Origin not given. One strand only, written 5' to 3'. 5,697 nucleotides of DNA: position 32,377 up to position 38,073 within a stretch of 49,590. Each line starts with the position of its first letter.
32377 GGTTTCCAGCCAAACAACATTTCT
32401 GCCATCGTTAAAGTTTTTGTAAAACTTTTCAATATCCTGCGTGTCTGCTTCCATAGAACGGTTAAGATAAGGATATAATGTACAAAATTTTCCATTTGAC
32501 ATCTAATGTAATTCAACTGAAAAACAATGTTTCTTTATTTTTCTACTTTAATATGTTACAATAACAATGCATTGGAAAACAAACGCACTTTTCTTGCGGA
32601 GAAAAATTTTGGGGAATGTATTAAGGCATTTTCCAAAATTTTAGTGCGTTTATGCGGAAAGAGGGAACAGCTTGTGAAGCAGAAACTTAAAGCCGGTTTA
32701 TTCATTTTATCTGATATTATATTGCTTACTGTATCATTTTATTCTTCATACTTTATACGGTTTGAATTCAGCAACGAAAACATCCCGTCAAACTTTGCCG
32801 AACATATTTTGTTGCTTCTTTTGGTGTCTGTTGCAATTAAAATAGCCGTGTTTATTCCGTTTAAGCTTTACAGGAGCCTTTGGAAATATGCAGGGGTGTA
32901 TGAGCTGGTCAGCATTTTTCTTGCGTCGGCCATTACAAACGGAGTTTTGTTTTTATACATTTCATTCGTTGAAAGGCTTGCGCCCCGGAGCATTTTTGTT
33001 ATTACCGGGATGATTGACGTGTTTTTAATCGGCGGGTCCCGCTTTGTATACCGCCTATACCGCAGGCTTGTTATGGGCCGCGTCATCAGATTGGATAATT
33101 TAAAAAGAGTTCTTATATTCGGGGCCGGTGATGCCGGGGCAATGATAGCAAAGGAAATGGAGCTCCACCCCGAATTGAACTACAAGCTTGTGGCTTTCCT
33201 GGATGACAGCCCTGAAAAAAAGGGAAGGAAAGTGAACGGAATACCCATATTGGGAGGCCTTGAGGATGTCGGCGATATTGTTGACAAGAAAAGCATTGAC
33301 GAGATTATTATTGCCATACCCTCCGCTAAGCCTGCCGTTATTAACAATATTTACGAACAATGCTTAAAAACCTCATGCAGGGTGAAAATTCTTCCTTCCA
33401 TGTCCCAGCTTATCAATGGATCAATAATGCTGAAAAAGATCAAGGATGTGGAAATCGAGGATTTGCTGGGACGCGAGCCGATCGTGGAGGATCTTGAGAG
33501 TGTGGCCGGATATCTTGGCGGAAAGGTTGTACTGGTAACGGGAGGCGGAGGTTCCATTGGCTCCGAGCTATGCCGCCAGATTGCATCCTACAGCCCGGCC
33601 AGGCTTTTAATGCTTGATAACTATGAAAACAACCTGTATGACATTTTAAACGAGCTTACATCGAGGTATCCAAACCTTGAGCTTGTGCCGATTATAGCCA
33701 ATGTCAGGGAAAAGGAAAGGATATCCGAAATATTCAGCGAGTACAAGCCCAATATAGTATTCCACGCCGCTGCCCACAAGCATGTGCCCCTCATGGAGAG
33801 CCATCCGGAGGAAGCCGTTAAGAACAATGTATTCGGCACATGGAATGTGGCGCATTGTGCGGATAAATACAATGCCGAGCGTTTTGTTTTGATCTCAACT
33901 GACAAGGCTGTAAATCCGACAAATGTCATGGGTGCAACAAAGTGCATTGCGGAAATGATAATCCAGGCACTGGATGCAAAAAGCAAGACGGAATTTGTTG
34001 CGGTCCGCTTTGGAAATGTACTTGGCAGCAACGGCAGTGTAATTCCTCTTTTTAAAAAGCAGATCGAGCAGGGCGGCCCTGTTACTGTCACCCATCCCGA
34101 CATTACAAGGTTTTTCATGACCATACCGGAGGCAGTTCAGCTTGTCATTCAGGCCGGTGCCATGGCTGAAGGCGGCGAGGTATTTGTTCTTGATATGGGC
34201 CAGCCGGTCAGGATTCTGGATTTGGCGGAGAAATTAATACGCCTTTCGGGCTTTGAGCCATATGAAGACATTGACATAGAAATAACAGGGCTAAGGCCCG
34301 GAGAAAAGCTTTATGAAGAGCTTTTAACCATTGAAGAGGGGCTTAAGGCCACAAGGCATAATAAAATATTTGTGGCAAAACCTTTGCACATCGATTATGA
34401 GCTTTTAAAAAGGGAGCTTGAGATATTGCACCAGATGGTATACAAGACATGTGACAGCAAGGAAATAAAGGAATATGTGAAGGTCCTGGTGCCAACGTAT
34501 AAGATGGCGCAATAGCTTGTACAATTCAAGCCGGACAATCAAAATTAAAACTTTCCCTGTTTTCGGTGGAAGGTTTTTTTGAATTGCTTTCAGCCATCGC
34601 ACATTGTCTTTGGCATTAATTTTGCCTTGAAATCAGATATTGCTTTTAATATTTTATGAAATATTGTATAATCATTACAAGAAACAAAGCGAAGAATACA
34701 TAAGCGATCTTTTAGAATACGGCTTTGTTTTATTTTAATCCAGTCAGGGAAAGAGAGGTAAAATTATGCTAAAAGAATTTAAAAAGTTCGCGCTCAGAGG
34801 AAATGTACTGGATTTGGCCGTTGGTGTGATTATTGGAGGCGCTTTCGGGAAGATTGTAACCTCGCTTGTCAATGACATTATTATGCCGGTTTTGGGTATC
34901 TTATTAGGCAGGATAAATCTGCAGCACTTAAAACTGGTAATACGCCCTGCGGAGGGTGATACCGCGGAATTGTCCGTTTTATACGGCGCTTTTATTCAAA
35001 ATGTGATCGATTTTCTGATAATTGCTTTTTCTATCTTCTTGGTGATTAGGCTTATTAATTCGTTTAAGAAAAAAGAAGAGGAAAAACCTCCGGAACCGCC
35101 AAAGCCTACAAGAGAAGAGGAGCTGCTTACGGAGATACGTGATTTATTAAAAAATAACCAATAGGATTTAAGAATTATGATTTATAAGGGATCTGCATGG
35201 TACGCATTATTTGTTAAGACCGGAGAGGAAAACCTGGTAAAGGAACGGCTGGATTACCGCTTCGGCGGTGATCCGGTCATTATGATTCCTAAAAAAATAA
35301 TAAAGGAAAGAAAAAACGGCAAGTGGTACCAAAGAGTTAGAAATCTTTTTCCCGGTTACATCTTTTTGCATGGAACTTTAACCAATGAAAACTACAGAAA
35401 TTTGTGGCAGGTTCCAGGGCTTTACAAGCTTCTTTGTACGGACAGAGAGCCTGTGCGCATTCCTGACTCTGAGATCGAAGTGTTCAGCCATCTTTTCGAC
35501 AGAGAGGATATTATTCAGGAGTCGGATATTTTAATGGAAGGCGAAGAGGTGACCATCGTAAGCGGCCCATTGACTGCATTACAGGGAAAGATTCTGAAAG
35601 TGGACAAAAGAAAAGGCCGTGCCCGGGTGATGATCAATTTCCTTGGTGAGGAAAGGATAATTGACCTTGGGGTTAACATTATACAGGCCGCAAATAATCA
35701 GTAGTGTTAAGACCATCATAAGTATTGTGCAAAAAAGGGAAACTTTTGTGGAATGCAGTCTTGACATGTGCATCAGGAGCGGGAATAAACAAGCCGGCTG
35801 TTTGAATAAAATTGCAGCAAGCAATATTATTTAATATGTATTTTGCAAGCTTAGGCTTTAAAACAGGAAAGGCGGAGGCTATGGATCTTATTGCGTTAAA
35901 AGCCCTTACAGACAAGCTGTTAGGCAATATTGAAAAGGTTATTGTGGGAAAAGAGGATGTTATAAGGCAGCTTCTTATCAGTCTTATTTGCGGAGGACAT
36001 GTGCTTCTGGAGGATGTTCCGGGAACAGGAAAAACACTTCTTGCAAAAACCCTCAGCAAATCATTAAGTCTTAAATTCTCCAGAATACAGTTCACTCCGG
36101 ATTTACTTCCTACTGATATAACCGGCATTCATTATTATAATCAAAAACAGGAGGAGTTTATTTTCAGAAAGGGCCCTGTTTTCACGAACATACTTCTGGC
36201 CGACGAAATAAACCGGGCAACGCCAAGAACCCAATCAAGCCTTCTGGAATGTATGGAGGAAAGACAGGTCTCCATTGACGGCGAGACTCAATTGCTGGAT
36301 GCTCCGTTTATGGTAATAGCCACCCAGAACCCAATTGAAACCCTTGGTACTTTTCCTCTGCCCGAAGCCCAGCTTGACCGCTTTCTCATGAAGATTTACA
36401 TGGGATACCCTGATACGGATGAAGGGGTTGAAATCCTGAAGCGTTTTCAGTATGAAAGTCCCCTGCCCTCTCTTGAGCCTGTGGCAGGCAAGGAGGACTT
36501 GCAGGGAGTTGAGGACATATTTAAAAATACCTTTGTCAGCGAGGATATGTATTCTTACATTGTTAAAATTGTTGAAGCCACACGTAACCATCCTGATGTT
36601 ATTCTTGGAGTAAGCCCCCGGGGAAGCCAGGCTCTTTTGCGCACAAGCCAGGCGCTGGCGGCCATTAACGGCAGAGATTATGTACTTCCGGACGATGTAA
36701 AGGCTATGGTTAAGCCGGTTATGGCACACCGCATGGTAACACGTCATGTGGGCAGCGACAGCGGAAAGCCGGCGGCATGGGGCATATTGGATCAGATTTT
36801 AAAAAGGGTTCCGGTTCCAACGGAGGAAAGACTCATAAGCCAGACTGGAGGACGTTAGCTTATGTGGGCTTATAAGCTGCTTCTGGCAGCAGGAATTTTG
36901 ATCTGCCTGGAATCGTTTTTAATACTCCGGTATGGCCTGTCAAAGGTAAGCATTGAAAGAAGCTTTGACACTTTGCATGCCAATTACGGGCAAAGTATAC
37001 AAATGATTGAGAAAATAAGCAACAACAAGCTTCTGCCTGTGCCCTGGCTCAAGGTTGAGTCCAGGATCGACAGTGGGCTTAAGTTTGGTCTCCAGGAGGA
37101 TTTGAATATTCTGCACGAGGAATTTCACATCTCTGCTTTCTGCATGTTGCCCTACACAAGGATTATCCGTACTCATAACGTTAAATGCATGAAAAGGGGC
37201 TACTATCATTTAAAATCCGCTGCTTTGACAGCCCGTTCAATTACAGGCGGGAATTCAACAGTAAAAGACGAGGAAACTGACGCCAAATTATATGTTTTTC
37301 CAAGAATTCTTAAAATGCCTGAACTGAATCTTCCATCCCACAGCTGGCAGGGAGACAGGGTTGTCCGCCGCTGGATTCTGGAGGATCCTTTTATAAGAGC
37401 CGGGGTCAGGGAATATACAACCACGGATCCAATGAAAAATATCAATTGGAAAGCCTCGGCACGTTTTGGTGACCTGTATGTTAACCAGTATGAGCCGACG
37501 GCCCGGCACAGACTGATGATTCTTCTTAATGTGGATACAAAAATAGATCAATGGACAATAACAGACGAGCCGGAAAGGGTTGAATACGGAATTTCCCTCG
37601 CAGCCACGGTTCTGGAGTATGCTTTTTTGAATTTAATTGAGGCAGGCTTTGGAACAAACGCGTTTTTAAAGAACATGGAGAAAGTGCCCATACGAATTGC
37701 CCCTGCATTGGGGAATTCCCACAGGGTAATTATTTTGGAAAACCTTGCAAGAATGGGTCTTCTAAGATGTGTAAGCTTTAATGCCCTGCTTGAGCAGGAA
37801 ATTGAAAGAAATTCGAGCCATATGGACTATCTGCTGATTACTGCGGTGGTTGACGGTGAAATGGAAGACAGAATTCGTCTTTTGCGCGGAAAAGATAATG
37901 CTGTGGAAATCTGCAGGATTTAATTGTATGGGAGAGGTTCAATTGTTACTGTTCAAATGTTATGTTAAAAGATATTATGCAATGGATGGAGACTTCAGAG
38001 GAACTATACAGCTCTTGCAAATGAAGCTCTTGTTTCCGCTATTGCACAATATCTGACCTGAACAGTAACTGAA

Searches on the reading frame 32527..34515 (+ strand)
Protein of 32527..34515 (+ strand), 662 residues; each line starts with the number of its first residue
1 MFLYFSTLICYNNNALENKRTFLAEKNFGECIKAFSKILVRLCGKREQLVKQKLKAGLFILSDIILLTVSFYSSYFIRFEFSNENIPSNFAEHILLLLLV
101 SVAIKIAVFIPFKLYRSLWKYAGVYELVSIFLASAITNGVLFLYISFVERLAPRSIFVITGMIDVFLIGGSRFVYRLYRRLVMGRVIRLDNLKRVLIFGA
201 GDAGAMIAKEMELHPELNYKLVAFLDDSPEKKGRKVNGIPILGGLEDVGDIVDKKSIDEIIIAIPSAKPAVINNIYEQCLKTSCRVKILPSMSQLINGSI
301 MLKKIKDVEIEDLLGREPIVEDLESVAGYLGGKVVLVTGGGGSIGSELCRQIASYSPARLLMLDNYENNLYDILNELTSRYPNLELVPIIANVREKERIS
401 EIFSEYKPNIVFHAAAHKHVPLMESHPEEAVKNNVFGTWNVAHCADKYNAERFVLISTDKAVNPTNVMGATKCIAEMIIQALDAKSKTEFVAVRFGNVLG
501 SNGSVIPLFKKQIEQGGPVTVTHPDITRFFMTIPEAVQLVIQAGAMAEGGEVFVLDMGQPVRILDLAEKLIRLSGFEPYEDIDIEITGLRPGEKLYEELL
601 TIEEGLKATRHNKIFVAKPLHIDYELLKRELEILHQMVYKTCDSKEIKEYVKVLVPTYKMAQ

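Call 32: search_protein_families(library=pfam, proteins=[window:32527-34515:+], max_evalue=0.0001)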
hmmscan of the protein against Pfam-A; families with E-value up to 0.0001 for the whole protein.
window:32527-34515:+ (662 aa): 10 families
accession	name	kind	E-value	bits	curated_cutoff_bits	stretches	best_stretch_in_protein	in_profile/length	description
PF02719.21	Polysacc_synt_2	-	9.8e-127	422.6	20.2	1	335-618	1-292/293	Polysaccharide biosynthesis protein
PF01370.27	Epimerase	-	1.8e-24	86.9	20.9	1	335-546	1-227/240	NAD dependent epimerase/dehydratase family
PF13727.12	CoA_binding_3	-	6e-17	62.6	25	1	126-290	17-175/175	CoA-binding domain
PF04321.23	RmlD_sub_bind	-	9.6e-16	58.1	27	1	335-504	3-157/287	RmlD substrate binding domain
PF16363.11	GDP_Man_Dehyd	-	2.1e-15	57.4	27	1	336-460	1-131/332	GDP-mannose 4,6 dehydratase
PF01073.25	3Beta_HSD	-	3.1e-07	30.1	22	1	336-464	1-122/280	3-beta hydroxysteroid dehydrogenase/isomerase family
PF08659.16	KR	-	6.2e-06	26.7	22.6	1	335-458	3-136/180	KR domain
PF07993.18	NAD_binding_4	-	1e-05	25.2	20.1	0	409-465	90-143/258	Male sterility protein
PF17836.7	PglD_N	-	1.4e-05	26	23.4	1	194-264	1-65/78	PglD N-terminal domain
PF00106.31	adh_short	-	6.3e-05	23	26.6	0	333-406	1-71/195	short chain dehydrogenase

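Call 71: search_protein_families(library=ncbifam, proteins=[window:32527-34515:+], max_evalue=1e-20)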
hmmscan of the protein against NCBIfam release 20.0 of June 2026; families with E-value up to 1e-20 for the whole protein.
window:32527-34515:+ (662 aa): 4 families
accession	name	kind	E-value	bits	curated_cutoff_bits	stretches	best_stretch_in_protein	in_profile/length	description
TIGR03589.1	PseB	equivalog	1.3e-57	195.2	407.75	1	332-620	4-282/324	UDP-N-acetylglucosamine 4,6-dehydratase (inverting)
TIGR04130.1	FnlA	equivalog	9.5e-49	166.1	730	1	332-616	4-281/337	UDP-N-acetylglucosamine 4,6-dehydratase/5-epimerase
TIGR03025.1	EPS_sugtrans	subfamily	1.1e-29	104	295.55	1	61-310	1-242/445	exopolysaccharide biosynthesis polyprenyl glycosylphosphotransferase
TIGR03023.1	WcaJ_sugtrans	equivalog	6.6e-26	91.6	410.75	1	62-309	2-246/453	undecaprenyl-phosphate glucose phosphotransferase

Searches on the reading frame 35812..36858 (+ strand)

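Call 32: search_protein_families(library=pfam, proteins=[window:35812-36858:+], max_evalue=0.0001)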
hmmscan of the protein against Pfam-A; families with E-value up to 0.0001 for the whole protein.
window:35812-36858:+ (348 aa): 7 families
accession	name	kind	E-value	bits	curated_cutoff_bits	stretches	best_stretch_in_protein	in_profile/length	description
PF07726.17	AAA_3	-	4.4e-64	214.7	27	1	63-193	1-131/131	ATPase family associated with various cellular activities (AAA)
PF17863.7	AAA_lid_2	-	1.9e-23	82.4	22.7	1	255-312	1-58/74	AAA lid domain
PF07728.20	AAA_5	-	3.7e-15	56.6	22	1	63-191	1-139/139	AAA domain (dynein-related subfamily)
PF20030.5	bpMoxR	-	1.9e-09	37.3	27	1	36-209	6-178/205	MoxR domain in the MoxR-vWA-beta-propeller ternary systems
PF00004.35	AAA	-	9.8e-08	33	21.2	1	66-198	3-130/131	ATPase family associated with various cellular activities (AAA)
PF01078.27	Mg_chelatase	-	4.5e-07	29.9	20.3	0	44-85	5-46/207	Magnesium chelatase, subunit ChlI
PF00493.29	MCM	-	8.2e-06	25.5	23.3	1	49-176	31-175/224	MCM P-loop domain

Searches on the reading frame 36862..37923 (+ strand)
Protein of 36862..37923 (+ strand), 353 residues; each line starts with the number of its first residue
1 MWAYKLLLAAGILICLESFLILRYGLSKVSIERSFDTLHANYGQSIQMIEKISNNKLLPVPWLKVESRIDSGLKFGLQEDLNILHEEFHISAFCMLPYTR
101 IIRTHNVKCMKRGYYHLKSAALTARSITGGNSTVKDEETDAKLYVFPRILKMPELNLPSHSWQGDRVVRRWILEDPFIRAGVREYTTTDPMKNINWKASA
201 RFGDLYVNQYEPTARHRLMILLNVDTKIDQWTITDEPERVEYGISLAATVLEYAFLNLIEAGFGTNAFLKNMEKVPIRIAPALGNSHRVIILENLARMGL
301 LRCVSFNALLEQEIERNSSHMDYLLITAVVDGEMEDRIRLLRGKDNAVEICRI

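Call 32: search_protein_families(library=pfam, proteins=[window:36862-37923:+], max_evalue=0.0001)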
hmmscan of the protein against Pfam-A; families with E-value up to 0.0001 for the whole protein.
window:36862-37923:+ (353 aa): 1 family
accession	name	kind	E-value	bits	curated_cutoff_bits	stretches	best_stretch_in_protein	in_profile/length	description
PF01882.25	DUF58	-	2.1e-07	30.8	23.4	1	182-296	2-109/216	Protein of unknown function DUF58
